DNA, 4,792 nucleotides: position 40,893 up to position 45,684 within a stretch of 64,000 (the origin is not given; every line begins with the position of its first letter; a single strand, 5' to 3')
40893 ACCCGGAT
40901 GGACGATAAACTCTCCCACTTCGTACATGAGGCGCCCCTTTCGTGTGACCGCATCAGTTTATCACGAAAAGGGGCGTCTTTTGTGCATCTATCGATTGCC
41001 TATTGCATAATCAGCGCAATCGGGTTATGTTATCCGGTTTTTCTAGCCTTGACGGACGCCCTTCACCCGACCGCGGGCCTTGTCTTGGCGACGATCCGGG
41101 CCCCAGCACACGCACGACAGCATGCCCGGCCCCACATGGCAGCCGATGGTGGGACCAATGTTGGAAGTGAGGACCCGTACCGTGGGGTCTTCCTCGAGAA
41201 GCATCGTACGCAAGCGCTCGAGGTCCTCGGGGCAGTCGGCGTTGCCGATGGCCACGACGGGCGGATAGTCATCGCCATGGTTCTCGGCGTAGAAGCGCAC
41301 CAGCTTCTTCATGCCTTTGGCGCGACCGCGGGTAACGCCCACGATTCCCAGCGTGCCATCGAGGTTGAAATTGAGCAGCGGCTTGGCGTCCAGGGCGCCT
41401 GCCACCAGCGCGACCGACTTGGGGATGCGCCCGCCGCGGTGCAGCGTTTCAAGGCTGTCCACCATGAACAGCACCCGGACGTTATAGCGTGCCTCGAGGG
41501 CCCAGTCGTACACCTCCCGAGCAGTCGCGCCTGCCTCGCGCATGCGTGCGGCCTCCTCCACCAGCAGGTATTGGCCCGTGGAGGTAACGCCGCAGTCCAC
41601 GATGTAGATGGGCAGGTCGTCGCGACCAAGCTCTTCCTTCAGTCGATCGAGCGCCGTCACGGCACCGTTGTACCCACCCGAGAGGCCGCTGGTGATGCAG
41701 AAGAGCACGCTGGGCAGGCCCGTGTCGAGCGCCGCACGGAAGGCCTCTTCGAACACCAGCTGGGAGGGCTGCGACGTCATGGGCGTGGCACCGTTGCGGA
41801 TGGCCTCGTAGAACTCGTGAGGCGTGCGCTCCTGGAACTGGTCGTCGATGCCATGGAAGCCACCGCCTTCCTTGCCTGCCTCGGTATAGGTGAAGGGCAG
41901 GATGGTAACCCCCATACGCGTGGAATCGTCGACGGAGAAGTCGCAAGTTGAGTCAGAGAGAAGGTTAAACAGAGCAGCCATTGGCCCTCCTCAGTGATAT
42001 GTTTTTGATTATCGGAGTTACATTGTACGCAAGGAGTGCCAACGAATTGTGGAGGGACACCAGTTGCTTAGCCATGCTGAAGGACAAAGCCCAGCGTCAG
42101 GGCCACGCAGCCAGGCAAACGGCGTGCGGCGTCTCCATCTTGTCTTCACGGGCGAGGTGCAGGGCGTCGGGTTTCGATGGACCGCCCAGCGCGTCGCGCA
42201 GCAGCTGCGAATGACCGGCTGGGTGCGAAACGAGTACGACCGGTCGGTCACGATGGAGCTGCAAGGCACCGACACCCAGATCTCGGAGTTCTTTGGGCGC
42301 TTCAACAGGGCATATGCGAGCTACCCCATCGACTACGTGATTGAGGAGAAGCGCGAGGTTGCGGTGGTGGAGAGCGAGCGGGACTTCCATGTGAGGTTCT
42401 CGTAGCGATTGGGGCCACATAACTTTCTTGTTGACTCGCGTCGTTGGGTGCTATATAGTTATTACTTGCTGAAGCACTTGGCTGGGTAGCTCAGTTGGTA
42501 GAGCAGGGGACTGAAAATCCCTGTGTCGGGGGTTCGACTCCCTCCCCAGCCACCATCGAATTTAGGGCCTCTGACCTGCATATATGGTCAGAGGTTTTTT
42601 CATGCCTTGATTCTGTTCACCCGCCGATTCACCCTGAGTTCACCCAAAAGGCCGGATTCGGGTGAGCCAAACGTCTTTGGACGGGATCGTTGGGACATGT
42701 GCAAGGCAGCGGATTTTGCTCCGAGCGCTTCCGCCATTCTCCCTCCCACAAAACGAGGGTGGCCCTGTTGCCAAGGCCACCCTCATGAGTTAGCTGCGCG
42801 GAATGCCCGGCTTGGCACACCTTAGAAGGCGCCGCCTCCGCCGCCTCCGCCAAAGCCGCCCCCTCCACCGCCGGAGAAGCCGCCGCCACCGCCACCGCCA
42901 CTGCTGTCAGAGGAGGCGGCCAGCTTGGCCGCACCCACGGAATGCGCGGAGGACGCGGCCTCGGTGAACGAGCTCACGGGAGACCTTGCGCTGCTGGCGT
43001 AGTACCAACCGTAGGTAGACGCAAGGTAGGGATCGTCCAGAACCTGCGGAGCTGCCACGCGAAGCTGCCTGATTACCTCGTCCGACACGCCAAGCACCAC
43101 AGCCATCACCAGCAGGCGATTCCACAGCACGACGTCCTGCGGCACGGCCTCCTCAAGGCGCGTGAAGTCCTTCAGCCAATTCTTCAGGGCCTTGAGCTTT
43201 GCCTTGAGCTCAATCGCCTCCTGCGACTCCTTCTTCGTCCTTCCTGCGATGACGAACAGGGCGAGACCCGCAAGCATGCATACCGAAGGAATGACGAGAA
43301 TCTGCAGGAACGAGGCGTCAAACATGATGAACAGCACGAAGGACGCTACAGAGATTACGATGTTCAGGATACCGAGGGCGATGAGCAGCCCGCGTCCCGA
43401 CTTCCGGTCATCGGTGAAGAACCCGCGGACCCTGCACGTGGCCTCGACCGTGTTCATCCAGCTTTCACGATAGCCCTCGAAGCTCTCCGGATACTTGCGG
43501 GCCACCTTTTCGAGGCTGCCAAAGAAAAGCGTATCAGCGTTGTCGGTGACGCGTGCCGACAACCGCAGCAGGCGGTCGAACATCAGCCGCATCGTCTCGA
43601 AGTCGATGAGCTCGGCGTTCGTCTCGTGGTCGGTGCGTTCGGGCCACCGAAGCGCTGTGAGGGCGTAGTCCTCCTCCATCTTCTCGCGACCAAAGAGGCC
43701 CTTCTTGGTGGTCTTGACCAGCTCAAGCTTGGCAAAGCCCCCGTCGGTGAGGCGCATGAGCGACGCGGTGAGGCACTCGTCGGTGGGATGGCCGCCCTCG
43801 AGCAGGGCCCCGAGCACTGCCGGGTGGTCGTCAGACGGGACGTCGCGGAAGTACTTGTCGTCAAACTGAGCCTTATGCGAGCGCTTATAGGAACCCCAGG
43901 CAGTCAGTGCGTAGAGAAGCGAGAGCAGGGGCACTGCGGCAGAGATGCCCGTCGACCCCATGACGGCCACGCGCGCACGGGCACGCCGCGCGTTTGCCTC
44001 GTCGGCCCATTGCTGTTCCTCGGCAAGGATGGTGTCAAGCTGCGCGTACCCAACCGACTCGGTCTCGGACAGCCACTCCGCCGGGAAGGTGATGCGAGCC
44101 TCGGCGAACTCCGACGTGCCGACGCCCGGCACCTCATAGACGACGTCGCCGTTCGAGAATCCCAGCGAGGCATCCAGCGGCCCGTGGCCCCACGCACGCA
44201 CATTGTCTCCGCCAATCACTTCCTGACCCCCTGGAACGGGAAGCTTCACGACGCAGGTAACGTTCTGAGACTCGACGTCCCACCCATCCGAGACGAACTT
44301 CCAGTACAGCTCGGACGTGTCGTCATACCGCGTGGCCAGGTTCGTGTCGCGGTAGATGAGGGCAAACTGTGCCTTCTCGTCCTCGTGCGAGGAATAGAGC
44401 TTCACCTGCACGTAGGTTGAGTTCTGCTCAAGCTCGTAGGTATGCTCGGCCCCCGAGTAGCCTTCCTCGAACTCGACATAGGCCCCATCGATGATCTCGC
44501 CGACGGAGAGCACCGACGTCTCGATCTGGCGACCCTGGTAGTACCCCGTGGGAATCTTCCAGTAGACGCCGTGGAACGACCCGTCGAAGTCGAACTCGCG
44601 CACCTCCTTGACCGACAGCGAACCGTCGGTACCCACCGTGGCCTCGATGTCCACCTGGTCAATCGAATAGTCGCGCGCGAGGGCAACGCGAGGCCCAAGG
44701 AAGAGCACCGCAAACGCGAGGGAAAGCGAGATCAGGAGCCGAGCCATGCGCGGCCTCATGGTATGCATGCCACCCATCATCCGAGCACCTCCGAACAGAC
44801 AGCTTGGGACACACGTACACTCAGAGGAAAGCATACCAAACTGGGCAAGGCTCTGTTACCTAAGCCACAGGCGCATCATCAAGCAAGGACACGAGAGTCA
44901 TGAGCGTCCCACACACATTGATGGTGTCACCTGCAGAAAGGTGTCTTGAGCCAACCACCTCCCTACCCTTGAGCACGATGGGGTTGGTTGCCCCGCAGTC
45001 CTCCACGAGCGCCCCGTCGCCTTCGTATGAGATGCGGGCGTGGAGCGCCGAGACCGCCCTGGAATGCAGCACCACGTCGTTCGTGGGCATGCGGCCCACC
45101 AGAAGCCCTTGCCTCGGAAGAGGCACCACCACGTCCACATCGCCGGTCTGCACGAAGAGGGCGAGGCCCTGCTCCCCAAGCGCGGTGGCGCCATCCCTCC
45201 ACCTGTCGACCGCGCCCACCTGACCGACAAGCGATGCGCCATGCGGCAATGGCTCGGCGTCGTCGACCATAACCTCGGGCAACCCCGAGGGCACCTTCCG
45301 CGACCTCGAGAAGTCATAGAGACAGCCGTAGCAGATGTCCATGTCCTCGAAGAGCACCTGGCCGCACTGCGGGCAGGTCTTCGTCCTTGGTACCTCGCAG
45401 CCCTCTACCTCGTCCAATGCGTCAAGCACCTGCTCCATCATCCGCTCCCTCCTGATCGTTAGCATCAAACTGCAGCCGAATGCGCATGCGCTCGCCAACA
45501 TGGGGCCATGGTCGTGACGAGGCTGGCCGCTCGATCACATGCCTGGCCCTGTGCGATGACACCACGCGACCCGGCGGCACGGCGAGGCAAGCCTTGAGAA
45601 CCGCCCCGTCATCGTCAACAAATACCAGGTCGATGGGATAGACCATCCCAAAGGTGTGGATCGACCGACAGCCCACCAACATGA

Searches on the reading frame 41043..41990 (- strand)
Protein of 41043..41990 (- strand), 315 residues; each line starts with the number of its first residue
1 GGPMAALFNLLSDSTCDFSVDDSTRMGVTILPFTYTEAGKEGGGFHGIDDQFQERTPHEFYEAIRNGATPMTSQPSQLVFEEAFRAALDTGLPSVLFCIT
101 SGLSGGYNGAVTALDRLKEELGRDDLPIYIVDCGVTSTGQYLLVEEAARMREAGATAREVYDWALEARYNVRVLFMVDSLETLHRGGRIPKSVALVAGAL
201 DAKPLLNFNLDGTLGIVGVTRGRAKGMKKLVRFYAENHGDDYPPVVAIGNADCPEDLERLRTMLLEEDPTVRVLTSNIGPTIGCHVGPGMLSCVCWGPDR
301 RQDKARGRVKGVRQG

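Call 13: search_protein_families(library=pfam, proteins=[window:41043-41990:-], max_evalue=0.0001)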
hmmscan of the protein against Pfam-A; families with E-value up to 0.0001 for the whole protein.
window:41043-41990:- (315 aa): 1 family
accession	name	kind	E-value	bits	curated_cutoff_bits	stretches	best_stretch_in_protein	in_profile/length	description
PF02645.21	DegV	-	3.4e-53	181.2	27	1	10-293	4-275/280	Uncharacterised protein, DegV family COG1307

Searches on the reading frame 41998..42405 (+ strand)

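Call 13: search_protein_families(library=pfam, proteins=[window:41998-42405:+], max_evalue=0.0001)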
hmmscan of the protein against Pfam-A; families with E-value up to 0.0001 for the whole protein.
window:41998-42405:+ (135 aa): 1 family
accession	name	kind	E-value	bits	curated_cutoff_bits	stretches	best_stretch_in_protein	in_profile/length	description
PF00708.24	Acylphosphatase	-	3.3e-18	66.2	22.5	1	47-120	2-75/85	Acylphosphatase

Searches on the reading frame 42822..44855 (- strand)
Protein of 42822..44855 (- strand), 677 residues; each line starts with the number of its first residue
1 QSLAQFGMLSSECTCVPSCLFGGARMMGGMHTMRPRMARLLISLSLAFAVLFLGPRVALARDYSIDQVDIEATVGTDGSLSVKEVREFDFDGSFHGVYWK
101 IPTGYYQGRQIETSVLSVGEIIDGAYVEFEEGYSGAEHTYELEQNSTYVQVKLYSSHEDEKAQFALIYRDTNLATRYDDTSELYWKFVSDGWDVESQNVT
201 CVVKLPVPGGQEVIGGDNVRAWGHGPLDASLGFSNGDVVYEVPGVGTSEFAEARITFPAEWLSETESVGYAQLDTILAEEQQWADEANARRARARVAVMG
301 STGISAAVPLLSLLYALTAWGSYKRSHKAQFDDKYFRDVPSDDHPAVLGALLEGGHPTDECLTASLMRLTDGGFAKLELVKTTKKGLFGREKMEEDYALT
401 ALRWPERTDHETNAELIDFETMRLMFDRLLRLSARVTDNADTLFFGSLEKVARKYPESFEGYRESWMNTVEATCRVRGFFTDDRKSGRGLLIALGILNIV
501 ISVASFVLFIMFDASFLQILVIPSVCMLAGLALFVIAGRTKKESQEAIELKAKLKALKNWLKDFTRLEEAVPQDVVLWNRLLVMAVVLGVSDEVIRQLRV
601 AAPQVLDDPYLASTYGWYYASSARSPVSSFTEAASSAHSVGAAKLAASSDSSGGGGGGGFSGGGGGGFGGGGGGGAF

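Call 13: search_protein_families(library=pfam, proteins=[window:42822-44855:-], max_evalue=0.0001)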
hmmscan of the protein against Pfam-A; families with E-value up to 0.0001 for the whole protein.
window:42822-44855:- (677 aa): 2 families
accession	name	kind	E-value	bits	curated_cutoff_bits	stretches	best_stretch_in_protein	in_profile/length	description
PF20990.2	DUF2207_C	-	2e-44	152.6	33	1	332-598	1-247/247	Predicted membrane protein (DUF2207) C-terminal domain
PF09972.14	DUF2207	-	6.6e-35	121.3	24.4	1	64-257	1-172/172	Predicted membrane protein (DUF2207) N-terminal domain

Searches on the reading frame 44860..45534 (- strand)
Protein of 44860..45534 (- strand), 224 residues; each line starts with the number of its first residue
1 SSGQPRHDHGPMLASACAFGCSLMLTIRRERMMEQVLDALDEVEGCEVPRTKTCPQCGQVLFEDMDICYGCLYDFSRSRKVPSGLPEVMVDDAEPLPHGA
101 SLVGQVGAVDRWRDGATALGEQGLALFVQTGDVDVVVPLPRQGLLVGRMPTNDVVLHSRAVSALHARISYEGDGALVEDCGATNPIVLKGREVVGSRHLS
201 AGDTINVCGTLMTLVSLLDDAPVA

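Call 13: search_protein_families(library=pfam, proteins=[window:44860-45534:-], max_evalue=0.0001)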
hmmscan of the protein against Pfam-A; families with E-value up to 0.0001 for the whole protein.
window:44860-45534:- (224 aa): 2 families
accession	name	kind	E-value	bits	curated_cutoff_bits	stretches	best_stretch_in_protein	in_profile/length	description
PF00498.31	FHA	-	2.6e-11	44.2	20.7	1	145-207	2-66/67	FHA domain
PF16697.10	Yop-YscD_cpl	-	1.4e-10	41.7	33.2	1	136-215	11-91/94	Inner membrane component of T3SS, cytoplasmic domain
